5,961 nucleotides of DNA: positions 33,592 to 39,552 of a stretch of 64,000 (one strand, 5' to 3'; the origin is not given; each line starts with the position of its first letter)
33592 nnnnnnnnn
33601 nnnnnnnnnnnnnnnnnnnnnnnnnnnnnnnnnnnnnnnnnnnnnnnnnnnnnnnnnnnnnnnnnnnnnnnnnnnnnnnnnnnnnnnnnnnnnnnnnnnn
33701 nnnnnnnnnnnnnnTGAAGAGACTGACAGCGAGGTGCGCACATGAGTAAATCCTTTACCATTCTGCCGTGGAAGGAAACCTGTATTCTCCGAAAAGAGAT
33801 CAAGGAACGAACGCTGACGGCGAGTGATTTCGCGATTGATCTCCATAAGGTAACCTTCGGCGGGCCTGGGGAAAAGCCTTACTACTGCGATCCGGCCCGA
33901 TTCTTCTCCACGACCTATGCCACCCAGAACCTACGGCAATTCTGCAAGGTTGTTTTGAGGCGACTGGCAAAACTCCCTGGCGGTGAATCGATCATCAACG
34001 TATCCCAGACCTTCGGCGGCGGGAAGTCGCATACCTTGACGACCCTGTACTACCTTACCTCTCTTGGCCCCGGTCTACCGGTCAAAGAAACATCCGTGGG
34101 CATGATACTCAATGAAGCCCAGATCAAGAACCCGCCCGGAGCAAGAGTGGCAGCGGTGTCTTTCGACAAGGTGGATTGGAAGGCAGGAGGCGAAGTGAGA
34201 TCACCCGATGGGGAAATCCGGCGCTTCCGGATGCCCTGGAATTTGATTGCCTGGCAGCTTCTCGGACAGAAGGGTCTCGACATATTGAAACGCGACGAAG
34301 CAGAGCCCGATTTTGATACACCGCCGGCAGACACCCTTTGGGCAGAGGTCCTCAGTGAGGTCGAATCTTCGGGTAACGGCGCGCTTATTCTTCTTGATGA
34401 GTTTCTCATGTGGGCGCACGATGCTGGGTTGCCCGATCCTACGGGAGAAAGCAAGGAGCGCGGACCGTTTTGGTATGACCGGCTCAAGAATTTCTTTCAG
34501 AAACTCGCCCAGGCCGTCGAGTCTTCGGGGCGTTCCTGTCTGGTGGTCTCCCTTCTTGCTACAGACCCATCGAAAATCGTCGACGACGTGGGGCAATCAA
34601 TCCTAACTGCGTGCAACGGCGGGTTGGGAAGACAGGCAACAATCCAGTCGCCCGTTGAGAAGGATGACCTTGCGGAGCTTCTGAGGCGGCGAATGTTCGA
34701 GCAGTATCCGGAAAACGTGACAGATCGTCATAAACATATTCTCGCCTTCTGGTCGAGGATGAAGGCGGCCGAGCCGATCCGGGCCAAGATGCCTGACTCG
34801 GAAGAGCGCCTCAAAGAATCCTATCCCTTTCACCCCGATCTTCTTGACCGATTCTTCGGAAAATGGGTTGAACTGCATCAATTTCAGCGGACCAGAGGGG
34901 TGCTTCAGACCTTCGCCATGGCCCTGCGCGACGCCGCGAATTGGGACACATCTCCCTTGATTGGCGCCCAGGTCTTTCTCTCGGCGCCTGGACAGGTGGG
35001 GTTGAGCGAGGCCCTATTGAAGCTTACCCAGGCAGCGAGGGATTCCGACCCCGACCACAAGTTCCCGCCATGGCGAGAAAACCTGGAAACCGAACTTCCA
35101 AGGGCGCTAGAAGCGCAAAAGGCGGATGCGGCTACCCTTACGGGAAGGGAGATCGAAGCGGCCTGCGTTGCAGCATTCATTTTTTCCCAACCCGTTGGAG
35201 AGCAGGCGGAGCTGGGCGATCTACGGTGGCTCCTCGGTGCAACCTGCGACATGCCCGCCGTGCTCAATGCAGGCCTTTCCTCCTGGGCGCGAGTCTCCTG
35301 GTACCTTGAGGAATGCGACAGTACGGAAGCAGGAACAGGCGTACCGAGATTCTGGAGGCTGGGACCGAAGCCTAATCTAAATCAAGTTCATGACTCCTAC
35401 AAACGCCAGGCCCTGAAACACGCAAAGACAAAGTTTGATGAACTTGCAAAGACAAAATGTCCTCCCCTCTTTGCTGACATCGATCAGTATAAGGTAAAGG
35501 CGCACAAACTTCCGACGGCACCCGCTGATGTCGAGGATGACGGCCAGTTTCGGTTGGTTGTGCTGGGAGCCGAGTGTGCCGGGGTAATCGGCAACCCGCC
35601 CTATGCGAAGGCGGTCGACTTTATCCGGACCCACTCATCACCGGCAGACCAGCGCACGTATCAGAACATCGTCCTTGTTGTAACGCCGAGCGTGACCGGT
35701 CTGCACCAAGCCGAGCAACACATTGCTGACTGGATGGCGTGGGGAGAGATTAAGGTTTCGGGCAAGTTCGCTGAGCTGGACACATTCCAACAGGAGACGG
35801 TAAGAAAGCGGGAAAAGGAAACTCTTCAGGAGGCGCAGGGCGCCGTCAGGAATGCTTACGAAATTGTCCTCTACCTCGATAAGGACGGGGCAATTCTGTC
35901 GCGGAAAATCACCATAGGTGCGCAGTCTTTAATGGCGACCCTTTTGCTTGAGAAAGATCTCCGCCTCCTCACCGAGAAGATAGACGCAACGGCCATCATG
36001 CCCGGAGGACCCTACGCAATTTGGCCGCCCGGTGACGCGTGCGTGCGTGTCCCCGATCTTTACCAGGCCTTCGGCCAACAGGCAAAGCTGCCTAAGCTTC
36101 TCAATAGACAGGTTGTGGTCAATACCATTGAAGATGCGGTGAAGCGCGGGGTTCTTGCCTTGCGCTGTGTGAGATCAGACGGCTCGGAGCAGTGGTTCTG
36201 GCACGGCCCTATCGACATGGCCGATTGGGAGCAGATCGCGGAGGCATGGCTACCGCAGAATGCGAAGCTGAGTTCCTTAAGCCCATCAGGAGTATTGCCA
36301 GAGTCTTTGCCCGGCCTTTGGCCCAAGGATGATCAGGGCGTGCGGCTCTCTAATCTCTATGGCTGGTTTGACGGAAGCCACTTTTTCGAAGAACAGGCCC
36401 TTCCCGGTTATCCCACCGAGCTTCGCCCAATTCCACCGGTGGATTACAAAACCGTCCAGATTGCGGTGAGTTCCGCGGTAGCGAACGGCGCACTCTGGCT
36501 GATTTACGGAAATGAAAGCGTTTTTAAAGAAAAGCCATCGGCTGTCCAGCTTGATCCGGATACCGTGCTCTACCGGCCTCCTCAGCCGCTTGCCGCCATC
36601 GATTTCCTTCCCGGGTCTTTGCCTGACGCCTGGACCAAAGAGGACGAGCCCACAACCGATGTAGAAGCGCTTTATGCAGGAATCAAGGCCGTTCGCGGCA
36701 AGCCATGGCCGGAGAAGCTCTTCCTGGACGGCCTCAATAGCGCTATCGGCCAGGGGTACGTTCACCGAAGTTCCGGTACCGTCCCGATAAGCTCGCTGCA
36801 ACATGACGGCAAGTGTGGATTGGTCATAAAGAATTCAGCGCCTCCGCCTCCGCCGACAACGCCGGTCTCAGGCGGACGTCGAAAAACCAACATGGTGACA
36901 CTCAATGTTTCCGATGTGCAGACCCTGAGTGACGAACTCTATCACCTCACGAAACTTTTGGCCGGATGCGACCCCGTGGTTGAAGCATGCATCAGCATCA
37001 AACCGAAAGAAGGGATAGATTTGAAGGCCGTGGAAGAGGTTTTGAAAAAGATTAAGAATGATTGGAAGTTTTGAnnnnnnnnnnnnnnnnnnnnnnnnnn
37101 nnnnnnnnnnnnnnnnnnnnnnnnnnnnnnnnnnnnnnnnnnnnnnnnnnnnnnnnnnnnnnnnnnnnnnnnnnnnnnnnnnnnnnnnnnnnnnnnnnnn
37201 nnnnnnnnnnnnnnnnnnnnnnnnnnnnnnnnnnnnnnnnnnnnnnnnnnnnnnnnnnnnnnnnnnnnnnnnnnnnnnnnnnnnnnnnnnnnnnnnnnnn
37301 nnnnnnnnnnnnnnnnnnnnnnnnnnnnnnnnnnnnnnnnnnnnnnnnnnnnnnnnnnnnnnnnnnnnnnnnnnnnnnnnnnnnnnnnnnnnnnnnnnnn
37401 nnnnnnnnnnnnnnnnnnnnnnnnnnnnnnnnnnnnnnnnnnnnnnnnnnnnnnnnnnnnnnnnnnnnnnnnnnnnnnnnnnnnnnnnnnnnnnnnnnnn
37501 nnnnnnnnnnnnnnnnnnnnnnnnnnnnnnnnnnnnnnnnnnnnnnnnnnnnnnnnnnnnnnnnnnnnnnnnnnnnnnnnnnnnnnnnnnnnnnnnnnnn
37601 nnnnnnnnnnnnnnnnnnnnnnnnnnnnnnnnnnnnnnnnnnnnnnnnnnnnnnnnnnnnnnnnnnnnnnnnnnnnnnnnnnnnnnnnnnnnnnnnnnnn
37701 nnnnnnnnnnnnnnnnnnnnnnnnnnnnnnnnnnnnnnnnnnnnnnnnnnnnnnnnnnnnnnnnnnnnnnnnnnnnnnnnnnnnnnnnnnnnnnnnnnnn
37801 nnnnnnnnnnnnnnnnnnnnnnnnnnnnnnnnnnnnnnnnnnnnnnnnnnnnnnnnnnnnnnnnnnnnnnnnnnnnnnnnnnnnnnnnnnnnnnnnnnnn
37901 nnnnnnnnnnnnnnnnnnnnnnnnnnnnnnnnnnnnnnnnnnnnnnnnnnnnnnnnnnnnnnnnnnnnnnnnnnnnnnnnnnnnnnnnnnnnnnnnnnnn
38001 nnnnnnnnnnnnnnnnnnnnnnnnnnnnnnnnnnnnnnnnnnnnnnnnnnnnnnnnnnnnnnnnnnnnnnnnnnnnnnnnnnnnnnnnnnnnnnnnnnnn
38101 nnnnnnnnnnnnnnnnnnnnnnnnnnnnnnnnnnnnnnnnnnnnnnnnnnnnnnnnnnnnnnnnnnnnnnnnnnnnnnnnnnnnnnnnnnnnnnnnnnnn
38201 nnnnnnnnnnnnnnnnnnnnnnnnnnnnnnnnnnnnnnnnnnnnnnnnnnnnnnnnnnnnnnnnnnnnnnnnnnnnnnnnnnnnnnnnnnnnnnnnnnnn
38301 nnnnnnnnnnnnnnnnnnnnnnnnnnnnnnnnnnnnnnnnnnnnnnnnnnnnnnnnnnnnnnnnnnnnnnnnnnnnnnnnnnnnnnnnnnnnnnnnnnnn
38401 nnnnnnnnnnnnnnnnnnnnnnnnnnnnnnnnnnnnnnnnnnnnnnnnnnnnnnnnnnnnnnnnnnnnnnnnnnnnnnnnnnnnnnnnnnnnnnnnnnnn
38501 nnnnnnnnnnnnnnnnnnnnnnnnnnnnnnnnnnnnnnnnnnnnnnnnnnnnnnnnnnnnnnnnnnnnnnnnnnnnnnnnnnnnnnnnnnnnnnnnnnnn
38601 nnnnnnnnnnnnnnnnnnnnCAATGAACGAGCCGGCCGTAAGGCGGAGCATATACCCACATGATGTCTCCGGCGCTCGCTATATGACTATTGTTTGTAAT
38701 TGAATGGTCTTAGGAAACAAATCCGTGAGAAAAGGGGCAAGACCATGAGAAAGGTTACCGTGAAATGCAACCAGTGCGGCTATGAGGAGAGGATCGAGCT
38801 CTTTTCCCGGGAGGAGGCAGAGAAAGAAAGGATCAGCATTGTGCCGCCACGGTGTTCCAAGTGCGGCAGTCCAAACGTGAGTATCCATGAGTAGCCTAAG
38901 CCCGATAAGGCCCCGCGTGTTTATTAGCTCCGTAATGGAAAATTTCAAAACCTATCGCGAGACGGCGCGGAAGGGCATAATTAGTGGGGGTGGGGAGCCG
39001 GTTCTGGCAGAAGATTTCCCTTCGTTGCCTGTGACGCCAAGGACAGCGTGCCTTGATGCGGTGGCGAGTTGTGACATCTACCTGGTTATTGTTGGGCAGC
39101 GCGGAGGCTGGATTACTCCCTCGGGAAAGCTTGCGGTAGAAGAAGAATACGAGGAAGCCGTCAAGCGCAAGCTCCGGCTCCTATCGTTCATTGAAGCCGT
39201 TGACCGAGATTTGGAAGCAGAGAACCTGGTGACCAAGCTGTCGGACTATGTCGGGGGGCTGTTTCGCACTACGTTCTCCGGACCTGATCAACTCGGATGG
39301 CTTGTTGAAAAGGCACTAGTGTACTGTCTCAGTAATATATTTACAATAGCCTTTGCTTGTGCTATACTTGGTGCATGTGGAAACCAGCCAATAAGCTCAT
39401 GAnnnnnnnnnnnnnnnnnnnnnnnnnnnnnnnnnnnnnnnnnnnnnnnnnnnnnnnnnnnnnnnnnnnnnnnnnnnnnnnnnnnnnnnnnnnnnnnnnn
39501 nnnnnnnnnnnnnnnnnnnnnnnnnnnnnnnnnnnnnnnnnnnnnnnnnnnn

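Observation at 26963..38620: Helicase-methylase-ATPase defence-type operon with two non-standard additions: an XRE-HTH fused to the SNF2/DUF3883 helicase and a fourth, Fic-domain gene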

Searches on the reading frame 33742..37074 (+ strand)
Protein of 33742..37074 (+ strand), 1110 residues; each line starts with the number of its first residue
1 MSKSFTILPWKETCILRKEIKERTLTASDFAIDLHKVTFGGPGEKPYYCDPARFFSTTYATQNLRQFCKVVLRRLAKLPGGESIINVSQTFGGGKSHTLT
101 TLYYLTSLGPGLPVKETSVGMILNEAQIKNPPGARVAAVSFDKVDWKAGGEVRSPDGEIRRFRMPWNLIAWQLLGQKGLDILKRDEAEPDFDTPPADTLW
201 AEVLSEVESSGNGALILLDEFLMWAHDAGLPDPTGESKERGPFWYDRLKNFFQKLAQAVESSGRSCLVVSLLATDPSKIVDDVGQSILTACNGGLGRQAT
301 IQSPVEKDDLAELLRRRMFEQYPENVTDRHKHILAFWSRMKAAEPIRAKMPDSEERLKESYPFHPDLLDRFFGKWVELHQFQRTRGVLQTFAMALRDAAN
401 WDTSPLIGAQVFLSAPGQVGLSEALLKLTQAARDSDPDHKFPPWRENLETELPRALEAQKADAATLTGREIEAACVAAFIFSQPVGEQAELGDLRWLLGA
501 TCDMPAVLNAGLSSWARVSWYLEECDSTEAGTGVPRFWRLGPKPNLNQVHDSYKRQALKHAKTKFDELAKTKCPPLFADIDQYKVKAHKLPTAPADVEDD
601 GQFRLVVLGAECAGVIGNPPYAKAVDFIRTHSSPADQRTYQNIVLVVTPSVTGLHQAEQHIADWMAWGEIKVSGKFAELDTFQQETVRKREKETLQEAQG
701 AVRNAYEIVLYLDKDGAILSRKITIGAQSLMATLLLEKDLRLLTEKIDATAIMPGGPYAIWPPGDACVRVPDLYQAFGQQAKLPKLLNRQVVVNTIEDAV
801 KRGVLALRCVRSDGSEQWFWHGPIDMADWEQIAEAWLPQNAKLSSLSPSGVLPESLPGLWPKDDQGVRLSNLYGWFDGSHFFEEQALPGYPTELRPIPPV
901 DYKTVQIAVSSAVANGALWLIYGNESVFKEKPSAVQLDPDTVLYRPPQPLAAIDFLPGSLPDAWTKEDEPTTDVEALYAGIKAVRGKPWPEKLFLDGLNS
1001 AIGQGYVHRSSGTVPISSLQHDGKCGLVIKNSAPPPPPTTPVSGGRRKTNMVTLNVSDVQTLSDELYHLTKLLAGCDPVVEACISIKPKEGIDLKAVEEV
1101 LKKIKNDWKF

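Call 3: search_protein_families(library=pfam, proteins=[window:33742-37074:+], max_evalue=0.01)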
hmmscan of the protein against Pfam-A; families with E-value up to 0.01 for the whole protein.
window:33742-37074:+ (1110 aa): 1 family
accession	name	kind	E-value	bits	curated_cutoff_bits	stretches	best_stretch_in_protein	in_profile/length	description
PF04465.17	DUF499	-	4e-17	61.8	23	1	159-390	47-262/1024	Protein of unknown function (DUF499)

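Call 4: search_protein_families(library=padloc, proteins=[window:33742-37074:+], max_evalue=0.01)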
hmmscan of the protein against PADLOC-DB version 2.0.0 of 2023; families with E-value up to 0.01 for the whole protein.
window:33742-37074:+ (1110 aa): 2 families
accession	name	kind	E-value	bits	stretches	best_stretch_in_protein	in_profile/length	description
PDLC00662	HmaC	-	4.1e-67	225.2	1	7-801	3-769/941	AAA+ ATPase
PDLC02192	DUF499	-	1.4e-12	44.3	2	252-412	198-361/1022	-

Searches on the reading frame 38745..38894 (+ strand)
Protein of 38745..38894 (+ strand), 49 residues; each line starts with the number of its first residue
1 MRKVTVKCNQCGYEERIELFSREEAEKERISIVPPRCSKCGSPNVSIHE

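Call 39: search_protein_families(library=pfam, proteins=[window:38745-38894:+], max_evalue=0.01)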
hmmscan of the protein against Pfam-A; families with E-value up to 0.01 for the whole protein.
window:38745-38894:+ (49 aa): 4 families
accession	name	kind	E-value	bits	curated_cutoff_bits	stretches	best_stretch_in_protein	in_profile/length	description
PF01155.25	HypA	-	0.0017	18.8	28.9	1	3-48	68-100/112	Hydrogenase/urease nickel incorporation, metallochaperone, hypA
PF09855.14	Zn_ribbon_13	-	0.002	18.7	23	0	4-26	34-53/63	Nucleic-acid-binding protein containing Zn-ribbon domain (DUF2082)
PF02150.21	Zn_ribbon_RPB9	-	0.0068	16.7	25.2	0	4-18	21-34/36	RNA polymerases M/15 Kd subunit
PF13240.11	Zn_Ribbon_1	-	0.0082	16.4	25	0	37-44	2-9/23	zinc-ribbon domain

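Call 61: search_protein_families(library=padloc, proteins=[window:38745-38894:+], max_evalue=0.01)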
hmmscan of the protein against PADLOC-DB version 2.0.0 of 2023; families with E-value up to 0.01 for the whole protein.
window:38745-38894:+ (49 aa): 1 family
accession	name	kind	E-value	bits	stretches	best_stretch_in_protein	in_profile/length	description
PDLC04162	HEC-08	-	0.0049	14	1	4-44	260-303/358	-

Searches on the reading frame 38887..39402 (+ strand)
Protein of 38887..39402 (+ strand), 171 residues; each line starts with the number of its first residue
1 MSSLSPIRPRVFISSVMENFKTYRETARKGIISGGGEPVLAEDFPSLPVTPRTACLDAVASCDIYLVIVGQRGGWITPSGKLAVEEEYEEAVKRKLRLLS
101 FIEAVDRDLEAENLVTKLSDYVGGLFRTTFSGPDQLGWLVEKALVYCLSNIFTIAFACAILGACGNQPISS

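Call 39: search_protein_families(library=pfam, proteins=[window:38887-39402:+], max_evalue=0.01)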
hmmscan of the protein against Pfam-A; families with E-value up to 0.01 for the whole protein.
window:38887-39402:+ (171 aa): 1 family
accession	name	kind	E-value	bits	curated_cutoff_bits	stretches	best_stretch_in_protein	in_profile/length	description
PF13271.11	DUF4062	-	7.4e-18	65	24.7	1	10-91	1-82/82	Domain of unknown function (DUF4062)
